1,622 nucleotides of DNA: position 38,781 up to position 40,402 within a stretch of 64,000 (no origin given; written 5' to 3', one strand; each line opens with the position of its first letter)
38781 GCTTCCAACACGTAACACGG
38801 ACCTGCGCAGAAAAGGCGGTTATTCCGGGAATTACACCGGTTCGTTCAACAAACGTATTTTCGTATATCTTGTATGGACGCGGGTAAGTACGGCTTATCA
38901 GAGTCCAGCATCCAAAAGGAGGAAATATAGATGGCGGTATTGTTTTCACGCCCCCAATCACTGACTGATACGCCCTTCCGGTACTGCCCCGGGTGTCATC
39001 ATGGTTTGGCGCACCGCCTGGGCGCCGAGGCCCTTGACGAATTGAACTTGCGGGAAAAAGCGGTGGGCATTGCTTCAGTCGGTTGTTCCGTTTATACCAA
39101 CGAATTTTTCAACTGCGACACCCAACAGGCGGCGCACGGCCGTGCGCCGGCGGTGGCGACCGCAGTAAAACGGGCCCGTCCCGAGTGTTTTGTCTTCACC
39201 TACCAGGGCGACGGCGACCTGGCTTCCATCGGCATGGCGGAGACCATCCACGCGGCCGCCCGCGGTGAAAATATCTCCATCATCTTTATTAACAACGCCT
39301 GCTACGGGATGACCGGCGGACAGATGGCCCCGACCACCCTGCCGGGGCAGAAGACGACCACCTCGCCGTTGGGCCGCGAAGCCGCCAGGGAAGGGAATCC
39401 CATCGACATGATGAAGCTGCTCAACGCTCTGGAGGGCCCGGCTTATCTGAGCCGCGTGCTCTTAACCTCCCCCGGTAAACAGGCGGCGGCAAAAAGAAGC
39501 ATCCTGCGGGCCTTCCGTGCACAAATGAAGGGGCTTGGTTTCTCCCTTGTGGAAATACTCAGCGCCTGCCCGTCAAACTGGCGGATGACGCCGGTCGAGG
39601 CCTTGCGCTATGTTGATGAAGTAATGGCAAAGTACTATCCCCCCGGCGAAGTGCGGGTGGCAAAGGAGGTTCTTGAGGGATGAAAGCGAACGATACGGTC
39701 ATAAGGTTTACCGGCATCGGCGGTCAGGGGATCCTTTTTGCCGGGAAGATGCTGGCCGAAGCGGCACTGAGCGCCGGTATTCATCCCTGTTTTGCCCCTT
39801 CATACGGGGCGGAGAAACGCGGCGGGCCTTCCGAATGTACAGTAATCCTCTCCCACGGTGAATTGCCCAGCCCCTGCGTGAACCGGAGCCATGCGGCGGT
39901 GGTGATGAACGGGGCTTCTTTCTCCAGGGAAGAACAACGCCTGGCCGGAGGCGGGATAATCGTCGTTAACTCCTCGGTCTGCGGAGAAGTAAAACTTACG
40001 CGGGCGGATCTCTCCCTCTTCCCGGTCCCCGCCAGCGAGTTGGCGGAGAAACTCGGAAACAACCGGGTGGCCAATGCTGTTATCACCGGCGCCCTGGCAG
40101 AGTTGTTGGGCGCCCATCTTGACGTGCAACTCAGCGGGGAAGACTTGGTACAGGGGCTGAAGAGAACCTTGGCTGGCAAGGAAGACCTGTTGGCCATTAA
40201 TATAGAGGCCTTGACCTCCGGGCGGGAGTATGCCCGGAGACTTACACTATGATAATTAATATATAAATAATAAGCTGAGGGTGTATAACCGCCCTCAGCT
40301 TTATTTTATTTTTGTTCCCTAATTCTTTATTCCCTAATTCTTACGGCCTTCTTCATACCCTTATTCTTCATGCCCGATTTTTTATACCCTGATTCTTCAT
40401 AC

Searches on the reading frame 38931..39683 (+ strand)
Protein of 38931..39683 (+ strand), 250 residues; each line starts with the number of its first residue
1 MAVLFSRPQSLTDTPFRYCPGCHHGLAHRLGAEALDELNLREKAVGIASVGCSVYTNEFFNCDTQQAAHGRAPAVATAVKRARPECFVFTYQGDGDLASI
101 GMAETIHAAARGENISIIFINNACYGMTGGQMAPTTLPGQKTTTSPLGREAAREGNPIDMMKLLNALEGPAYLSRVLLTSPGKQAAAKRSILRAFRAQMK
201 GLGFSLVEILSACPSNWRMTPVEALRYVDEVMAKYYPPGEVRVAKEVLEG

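Call 13: search_protein_families(library=pfam, proteins=[window:38931-39683:+], max_evalue=0.001)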
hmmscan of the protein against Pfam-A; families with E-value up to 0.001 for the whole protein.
window:38931-39683:+ (250 aa): 1 family
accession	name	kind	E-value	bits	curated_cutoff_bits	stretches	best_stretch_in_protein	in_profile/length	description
PF02775.26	TPP_enzyme_C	-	1.2e-20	74.2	21.9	1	56-185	18-131/151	Thiamine pyrophosphate enzyme, C-terminal TPP binding domain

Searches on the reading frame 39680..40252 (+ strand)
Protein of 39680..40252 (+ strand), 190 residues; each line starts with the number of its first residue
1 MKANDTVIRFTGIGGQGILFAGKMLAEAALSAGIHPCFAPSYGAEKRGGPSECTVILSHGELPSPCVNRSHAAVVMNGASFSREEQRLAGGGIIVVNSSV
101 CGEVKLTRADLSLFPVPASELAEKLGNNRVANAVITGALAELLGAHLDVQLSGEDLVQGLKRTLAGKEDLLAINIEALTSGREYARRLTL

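Call 13: search_protein_families(library=pfam, proteins=[window:39680-40252:+], max_evalue=0.001)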
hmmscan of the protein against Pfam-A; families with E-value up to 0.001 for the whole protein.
window:39680-40252:+ (190 aa): 1 family
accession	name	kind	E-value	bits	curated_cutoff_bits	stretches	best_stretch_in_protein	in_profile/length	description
PF01558.24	POR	-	1.7e-35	123.2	27.4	1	14-183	1-173/173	Pyruvate ferredoxin/flavodoxin oxidoreductase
